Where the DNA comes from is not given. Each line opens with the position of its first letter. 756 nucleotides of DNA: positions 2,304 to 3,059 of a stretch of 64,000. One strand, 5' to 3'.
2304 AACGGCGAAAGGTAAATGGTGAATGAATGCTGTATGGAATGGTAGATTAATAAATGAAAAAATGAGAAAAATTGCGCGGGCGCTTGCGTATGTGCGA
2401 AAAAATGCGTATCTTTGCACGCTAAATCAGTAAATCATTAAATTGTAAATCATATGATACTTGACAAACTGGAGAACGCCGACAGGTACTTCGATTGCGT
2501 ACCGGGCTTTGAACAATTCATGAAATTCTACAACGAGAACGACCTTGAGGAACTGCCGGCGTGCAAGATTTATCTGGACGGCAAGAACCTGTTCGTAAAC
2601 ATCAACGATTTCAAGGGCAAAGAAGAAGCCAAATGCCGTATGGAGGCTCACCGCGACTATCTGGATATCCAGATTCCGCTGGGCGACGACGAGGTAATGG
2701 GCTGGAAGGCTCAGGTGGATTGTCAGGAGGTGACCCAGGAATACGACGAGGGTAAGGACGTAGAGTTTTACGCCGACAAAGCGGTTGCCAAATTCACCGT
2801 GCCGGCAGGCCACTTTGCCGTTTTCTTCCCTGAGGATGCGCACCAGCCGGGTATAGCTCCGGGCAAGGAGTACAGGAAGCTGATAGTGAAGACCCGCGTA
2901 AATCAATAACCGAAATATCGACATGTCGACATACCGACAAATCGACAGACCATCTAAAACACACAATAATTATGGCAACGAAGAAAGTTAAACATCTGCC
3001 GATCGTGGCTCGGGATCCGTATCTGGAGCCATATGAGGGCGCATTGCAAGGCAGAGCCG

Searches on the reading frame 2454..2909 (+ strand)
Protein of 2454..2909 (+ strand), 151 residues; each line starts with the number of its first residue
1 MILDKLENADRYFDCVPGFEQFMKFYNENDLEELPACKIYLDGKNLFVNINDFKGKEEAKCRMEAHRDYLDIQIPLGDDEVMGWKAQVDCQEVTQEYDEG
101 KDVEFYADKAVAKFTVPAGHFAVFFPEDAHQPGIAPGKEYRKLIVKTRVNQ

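Call 48: search_protein_families(library=pfam, proteins=[window:2454-2909:+], max_evalue=0.001)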
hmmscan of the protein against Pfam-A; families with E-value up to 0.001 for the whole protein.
window:2454-2909:+ (151 aa): 1 family
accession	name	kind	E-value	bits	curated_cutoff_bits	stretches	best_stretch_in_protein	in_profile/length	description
PF04074.18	DUF386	-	1.9e-43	148.4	26.5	1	1-146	1-143/145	YhcH/YjgK/YiaL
